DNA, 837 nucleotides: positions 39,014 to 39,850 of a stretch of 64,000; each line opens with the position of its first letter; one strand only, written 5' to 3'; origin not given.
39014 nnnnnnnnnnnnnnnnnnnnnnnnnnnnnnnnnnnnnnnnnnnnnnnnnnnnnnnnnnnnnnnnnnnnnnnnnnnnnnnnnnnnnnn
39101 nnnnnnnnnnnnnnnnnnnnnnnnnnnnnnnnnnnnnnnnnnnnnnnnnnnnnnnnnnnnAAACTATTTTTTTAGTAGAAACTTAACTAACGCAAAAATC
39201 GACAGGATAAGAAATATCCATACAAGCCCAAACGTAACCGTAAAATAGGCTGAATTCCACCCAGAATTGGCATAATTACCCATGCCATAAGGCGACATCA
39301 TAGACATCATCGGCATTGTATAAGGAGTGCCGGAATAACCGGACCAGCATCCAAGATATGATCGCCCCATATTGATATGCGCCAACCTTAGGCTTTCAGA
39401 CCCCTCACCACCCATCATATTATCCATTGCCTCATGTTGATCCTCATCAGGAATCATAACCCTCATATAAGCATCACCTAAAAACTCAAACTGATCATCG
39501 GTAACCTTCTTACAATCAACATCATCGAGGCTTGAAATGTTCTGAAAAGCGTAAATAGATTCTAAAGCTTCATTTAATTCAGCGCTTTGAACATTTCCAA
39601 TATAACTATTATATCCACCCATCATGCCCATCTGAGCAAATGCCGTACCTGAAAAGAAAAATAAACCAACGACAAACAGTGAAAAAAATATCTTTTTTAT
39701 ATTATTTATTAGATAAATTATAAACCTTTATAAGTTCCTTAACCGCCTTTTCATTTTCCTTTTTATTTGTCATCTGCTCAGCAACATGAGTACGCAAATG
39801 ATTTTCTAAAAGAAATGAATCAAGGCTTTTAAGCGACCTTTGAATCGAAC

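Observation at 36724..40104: Copper-handling module: tRNA-Gly, csoR, Met-rich membrane protein, CopB-type ATPase, small Cys/His membrane protein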

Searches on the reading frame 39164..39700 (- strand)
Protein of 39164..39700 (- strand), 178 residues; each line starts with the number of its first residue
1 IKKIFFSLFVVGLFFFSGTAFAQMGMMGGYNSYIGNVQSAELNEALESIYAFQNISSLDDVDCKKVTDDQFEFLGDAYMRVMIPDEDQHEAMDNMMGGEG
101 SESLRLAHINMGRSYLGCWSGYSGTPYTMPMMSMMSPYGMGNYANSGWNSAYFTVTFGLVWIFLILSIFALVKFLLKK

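Call 4: search_protein_families(library=pfam, max_evalue=0.1, proteins=[window:39164-39631:-])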
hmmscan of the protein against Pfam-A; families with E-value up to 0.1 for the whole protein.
window:39164-39631:- (155 aa): 0 families

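Call 5: search_protein_families(library=ncbifam, max_evalue=0.1, proteins=[window:39164-39700:-])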
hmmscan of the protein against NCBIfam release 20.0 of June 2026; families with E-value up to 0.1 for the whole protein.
window:39164-39700:- (178 aa): 0 families

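Call 9: find_homologous_proteins(query=window:39167-39700:-, max_evalue=0.01)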
Query seq(178 aa) (178 aa): 199 proteins with E <= 0.01 among 216 candidates; the best 120 are listed.
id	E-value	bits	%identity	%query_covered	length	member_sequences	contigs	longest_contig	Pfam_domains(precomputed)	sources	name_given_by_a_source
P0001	1.6e-99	349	100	87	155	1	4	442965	-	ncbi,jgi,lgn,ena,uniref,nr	ncbi:MAG: hypothetical protein COU07_01095 [Candidatus Harrisonbacteria bacterium CG10_big_fil_rev_8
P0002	1.1e-53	200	63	71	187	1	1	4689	-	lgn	-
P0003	5.6e-53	198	53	100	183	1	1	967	-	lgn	-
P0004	2.0e-50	189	52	100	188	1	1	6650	-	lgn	-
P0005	2.2e-50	189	54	99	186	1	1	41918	-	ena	-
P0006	1.2e-49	187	52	100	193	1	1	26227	-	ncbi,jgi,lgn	-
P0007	1.4e-49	187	51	99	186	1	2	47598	-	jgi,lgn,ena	-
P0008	1.4e-49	187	54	100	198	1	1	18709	-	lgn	-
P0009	6.7e-49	184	53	100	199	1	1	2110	-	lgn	-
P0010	1.2e-48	184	49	99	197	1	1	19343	-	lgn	-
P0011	2.0e-48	183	50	100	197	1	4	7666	-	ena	-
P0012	2.0e-48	183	61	74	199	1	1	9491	-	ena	-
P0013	4.0e-48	182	50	100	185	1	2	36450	-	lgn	-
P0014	7.8e-48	181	52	83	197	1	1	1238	-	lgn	-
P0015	1.1e-47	180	49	99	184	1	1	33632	-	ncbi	-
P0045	2.4e-41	160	48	99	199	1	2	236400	-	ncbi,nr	ncbi:MAG: hypothetical protein KGI50_03140 [Patescibacteria group bacterium]|nr:hypothetical protein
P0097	2.9e-32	130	46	99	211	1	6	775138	-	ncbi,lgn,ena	-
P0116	1.2e-27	115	51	68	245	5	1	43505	PF09851.15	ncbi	-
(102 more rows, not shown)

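Call 11: find_encoding_contigs(protein=P0045, flank=7000, max_places=2)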
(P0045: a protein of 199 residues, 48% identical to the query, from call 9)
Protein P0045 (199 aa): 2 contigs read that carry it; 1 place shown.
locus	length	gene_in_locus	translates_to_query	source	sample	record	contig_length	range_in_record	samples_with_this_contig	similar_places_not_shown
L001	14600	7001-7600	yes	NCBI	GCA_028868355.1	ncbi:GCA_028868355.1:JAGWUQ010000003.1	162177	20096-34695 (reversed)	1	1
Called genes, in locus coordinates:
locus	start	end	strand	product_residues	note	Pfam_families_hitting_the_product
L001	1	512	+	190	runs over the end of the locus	-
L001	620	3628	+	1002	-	PF00580:UvrD-helicase, PF13245:AAA_19, PF13361:UvrD_C, PF13538:UvrD_C_2 (faint), PF12705:PDDEXK_1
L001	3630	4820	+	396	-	PF00155:Aminotran_1_2 (weak), PF00266:Aminotran_5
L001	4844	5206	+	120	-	PF01592:NifU_N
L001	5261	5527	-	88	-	-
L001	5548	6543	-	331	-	-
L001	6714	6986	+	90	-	PF02583:Trns_repr_metal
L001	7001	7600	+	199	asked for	-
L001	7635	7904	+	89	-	PF18926:DUF5676 (weak)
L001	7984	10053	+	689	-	PF19335:HMBD (faint), PF00122:E1-E2_ATPase, PF00702:Hydrolase, PF08282:Hydrolase_3 (faint)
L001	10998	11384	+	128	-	PF05014:Nuc_deoxyrib_tr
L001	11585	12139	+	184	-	PF04011:LemA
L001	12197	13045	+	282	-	PF01435:Peptidase_M48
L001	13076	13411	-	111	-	-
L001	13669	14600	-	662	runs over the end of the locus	PF03030:H_PPase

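Call 12: find_encoding_contigs(protein=P0097, flank=7000, max_places=2)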
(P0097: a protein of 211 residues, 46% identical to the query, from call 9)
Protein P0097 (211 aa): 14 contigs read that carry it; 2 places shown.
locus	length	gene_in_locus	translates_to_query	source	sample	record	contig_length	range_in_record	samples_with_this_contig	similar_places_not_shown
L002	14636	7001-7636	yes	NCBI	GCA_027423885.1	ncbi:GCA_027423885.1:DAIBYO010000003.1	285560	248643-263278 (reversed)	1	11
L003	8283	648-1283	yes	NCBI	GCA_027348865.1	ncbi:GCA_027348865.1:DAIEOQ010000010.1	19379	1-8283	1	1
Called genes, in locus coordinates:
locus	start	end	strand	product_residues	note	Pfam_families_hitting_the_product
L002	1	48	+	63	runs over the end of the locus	-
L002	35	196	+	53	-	-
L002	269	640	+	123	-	PF18920:DUF5671 (weak)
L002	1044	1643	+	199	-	-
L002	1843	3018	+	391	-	PF01972:SDH_protease, PF25145:NfeD1b_N (weak)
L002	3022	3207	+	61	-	-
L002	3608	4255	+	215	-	-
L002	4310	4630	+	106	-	PF27187:APC_Aq_097 (weak)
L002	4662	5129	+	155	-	-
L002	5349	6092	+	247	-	PF00557:Peptidase_M24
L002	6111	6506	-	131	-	PF06574:FAD_syn (faint), PF01467:CTP_transf_like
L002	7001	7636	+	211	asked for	-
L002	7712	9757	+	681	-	PF00122:E1-E2_ATPase, PF00702:Hydrolase, PF08282:Hydrolase_3 (faint)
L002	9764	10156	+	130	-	-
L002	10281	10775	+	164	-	PF07610:DUF1573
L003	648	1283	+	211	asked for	-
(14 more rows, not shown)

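Call 13: find_encoding_contigs(protein=P0116, flank=7000, max_places=2)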
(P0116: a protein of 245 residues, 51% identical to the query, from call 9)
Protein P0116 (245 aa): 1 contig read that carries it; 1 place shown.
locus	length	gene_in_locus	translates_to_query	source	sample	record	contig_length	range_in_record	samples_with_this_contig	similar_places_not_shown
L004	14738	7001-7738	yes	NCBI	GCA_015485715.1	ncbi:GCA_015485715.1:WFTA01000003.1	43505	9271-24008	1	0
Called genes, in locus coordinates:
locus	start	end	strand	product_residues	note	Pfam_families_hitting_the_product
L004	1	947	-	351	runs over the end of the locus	PF03462:PCRF, PF00472:RF-1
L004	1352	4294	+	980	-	PF00005:ABC_tran (faint), PF01637:ATPase_2 (faint), PF02463:SMC_N (faint), PF03193:RsgA_GTPase (faint), PF13191:AAA_16 (faint), PF13476:AAA_23 (faint), PF17760:UvrA_inter, PF17755:UvrA_DNA-bind, +7 more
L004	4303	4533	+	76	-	-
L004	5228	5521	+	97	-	-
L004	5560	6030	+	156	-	PF04214:DUF411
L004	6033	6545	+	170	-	-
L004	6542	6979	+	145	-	-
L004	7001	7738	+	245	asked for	PF09851:SHOCT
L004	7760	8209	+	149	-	PF00581:Rhodanese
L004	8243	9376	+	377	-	-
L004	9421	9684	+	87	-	PF05768:Glrx-like, PF13192:Thioredoxin_3, PF00462:Glutaredoxin (weak)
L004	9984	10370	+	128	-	PF03625:DUF302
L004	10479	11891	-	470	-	PF18915:DUF5667 (weak)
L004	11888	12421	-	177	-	PF07638:Sigma70_ECF (weak), PF04542:Sigma70_r2, PF08281:Sigma70_r4_2, PF04545:Sigma70_r4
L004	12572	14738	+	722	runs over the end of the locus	PF19335:HMBD, PF00122:E1-E2_ATPase, PF00702:Hydrolase, PF08282:Hydrolase_3 (faint), PF13419:HAD_2 (faint)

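Call 15: search_solved_structures(query=A1, max_evalue=10, show_alignments=2)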
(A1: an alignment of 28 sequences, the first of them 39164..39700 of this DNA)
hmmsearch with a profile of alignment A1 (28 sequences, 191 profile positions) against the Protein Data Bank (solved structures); distinct sequences matched with E-value up to 10: 2.
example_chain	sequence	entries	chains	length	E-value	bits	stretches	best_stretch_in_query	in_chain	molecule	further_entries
6j9e_C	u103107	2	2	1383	0.47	13.6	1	37-82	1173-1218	DNA-directed RNA polymerase subunit beta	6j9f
7f02_D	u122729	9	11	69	0.69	13.1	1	147-181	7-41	Heme exporter protein D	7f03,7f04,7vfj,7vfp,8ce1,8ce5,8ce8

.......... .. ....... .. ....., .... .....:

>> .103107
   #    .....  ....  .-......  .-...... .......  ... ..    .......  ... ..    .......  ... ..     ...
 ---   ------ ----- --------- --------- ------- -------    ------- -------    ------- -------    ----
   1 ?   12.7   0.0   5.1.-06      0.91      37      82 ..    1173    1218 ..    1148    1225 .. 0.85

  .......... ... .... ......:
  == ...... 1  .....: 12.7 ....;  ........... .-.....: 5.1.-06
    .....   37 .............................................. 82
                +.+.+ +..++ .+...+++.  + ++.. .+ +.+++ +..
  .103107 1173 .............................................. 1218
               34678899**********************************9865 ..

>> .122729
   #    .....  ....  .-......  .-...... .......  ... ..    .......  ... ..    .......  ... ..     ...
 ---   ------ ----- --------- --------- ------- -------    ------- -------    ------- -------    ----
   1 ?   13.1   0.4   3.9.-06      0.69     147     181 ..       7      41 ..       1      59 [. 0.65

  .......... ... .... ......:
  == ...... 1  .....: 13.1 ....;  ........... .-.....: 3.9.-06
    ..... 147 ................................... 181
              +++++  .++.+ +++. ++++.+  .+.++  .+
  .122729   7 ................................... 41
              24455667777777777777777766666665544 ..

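Call 21: find_related_loci(query=A1, collection=genome_contigs, flank=8000)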
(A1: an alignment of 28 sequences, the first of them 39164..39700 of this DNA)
Query A1 (178 aa) in genome_contigs; peptide patterns used: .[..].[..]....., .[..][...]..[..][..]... (x = any residue, [..] = any of these).
376 stretches matched a pattern; 304 encode a relative of the query (tblastn E <= 1e-3); the best 80 are kept; 80 distinct loci.
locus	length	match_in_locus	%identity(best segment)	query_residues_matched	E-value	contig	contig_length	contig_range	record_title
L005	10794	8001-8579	53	1-178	6e-55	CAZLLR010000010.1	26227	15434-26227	MAG TPA_asm: uncultured Candidatus Saccharibacteria bacterium isolate SRP216583_co1_142 genome assembly, contig: NODE_13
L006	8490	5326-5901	51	1-178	6e-52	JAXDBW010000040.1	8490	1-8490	MAG: Patescibacteria group bacterium isolate POMEDNA-B28 Raw2_k127_1998932, whole genome shotgun sequence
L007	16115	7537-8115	51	1-175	3e-53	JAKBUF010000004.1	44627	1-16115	MAG: bacterium isolate SKS1.bin110 NODE_1386_length_44627_cov_6.512157, whole genome shotgun sequence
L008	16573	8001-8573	48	2-178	8e-50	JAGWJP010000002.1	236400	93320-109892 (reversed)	MAG: Patescibacteria group bacterium isolate REEB140 contig-150_22, whole genome shotgun sequence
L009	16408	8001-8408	58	1-133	4e-47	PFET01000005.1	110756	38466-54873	MAG: Candidatus Uhrbacteria bacterium CG10_big_fil_rev_8_21_14_0_10_48_11 CG10_8_21_14_0.10_scaffold_368_c, whole genome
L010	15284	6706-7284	48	8-178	6e-47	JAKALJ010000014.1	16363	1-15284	MAG: bacterium isolate WY5.bin123 NODE_5773_length_16363_cov_14.586167, whole genome shotgun sequence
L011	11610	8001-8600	46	1-178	1e-44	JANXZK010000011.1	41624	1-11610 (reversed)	MAG: bacterium isolate GL140_4_metabat_307 GL140_4_k141_371887, whole genome shotgun sequence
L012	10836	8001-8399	54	4-132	1e-44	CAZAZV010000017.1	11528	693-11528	MAG TPA_asm: uncultured Candidatus Saccharibacteria bacterium isolate SRP271791_co2_66 genome assembly, contig: NODE_144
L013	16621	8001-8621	46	3-178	3e-44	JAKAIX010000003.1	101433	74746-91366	MAG: bacterium isolate WY3.bin51 NODE_286_length_101433_cov_2.484414, whole genome shotgun sequence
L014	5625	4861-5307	52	1-132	3e-42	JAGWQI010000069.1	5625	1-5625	MAG: Patescibacteria group bacterium isolate REEB3 contig-150_19253, whole genome shotgun sequence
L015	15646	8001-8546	46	1-177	2e-39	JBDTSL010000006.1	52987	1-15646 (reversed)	MAG: Candidatus Doudnabacteria bacterium isolate cluster3_bin.27 NODE_1464_length_52987_cov_9.084788, whole genome shotg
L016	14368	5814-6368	41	1-178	9e-39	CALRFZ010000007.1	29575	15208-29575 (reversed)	MAG: Candidatus Staskawiczbacteria bacterium isolate Ike-100m-1 genome assembly, contig: Ike-100-c522, whole genome shot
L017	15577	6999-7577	42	2-178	8e-38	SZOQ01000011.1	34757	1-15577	Candidatus Uhrbacteria bacterium UHB ZYPT4scaffold_1381, whole genome shotgun sequence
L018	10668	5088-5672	44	1-177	2e-37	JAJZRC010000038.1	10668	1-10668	MAG: bacterium isolate SKS1.bin76 NODE_10968_length_10668_cov_1.932644, whole genome shotgun sequence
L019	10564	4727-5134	52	1-132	3e-37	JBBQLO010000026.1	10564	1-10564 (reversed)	MAG: Parcubacteria group bacterium isolate Co_metawrap_489 Cmw_489_k141_5565061_length_10564_cov_10.0000, whole genome s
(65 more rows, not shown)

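Call 24: predict_structure(alignment_id=A1)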
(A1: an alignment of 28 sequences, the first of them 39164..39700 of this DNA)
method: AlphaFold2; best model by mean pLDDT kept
length: 178 residues; sequences in the alignment: 28
mean_pLDDT: 76.8   pTM: 0.55
mean pLDDT of the five models: 76.8, 76.3, 75.1, 74.4, 74.0
residues with pLDDT >= 90: 86; 70-90: 31; 50-70: 28; < 50: 33
segments of 3 or more residues with pLDDT < 50: 20-29, 123-127, 129-136, 138-147
pLDDT, mean of each block of 10 residues (from residue 1): 70 62 42 63 96 94 95 95 91 92 94 87 49 44 46 82 95 88
secondary structure, 60 per line:
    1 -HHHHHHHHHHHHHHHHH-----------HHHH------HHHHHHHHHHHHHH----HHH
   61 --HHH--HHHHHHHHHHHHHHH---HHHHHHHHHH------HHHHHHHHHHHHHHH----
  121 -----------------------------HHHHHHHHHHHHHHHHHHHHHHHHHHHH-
elements in order: H2-18 H30-33 H40-53 H68-82 H86-95 H102-116 H150-177

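Call 39: fold_search(model_id=the predicted structure, library=pdb)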
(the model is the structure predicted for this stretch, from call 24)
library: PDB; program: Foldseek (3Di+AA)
matches with E <= 10: 48; with E <= 0.001: 0
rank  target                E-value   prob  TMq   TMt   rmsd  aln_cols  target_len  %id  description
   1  3mjp_B                1.6e+00  0.08  0.15  0.17   9.4        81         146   17  Crystal structure determination of Japanese quail (Coturnix coturnix japonica) hemoglobin at 2.76 Angstrom resolution (released 2010-12-08)
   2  6nd1_F                1.7e+00  0.18  0.19  0.32   9.5        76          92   14  CryoEM structure of the Sec Complex from yeast (released 2019-01-09)
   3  2ynq_C                1.8e+00  0.21  0.23  0.26   5.5        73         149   18  Crystal Structure of Geobacillus thermodenitrificans EssB extracellular fragment (released 2012-12-05)
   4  2ynq_A                2.0e+00  0.21  0.23  0.26   5.4        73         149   18  Crystal Structure of Geobacillus thermodenitrificans EssB extracellular fragment (released 2012-12-05)
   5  2ynq_B                2.2e+00  0.15  0.21  0.24   5.8        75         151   19  Crystal Structure of Geobacillus thermodenitrificans EssB extracellular fragment (released 2012-12-05)
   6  3rzs                  2.4e+00  0.12  0.21  0.27   7.2        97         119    8  Apis mellifera OBP14 in complex with Ta6Br14 (released 2011-11-30)
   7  6z0f_A                2.6e+00  0.14  0.25  0.13  16.4       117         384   14  Crystal structure of the membrane pseudokinase YukC/EssB from Bacillus subtilis T7SS (released 2021-05-19)
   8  2ynq_D                2.7e+00  0.15  0.23  0.26   5.8        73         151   18  Crystal Structure of Geobacillus thermodenitrificans EssB extracellular fragment (released 2012-12-05)
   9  6wag_A                4.1e+00  0.05  0.14  0.13  10.5        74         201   14  Crystal Structure of SmcR S76A from Vibrio Vulnificus (released 2020-06-17)
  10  4bpd_B                4.1e+00  0.03  0.12  0.18  11.7        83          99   12  Structure determination of an integral membrane kinase (released 2014-05-07)
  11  3ugz_A                4.3e+00  0.13  0.23  0.27   6.8        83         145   13  HBI (L36A) CO bound (released 2011-12-28)
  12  1cqx_A                4.6e+00  0.03  0.15  0.08   9.8        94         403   12  Crystal structure of the flavohemoglobin from Alcaligenes eutrophus at 1.75 A resolution (released 1999-08-31)
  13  3cy5_A                4.9e+00  0.04  0.15  0.18   9.6        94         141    8  Crystal structure determination of buffalo (Bubalus bubalis) hemoglobin at 2 angstrom resolution (released 2009-04-28)
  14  9oa2_V                5.5e+00  0.04  0.17  0.23  12.9       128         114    7  Ecoli DnaB helicase and Phage Lambda loader P with ADP-Mg in a 6:6 stoichiometry ratio. (released 2025-07-16)
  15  1nzn                  6.5e+00  0.08  0.19  0.27   9.7        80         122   11  Cytosolic domain of the human mitchondrial fission protein Fis1 adopts a TPR fold (released 2004-03-02)
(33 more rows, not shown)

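Call 59: search_protein_representatives(alignment_id=A1)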
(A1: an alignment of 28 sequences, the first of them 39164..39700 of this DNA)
Query: 28 sequences, 191 profile positions. Proteins with E-value up to 0.001 (for the whole library): 1173; up to 1e-10: 792; up to 1e-30: 187. The best 150 are listed.
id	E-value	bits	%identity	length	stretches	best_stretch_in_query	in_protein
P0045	1.6e-71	256.6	-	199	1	2-190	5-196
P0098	1.3e-69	250.3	-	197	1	5-190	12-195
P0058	4.3e-69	248.6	-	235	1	4-186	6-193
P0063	1.1e-68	247.3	-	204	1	7-188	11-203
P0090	5.0e-68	245.2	-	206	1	1-190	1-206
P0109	3.6e-66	239.1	-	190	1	1-190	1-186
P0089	3.6e-65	235.8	-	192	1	5-189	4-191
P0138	1.1e-63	231.0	-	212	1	1-188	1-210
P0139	4.4e-63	229.0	-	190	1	1-189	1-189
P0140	9.9e-59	214.8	-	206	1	1-189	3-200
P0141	1.6e-57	210.9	-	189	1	1-188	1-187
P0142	1.1e-56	208.2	-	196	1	1-189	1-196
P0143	7.2e-55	202.3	-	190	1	1-189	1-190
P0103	2.8e-53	197.1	-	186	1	1-189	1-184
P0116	4.4e-52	193.1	-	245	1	1-186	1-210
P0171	5.6e-42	160.2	-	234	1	21-190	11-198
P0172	6.0e-42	160.1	-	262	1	8-190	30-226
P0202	7.9e-39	149.9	-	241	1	1-188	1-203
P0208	3.0e-38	148.0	-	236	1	39-189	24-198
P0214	1.1e-37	146.2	-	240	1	19-188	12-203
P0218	2.2e-37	145.2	-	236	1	38-186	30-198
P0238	5.1e-36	140.8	-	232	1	40-189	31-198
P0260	7.8e-35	136.9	-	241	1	34-176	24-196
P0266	2.2e-34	135.4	-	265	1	40-177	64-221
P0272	7.8e-34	133.6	-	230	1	43-179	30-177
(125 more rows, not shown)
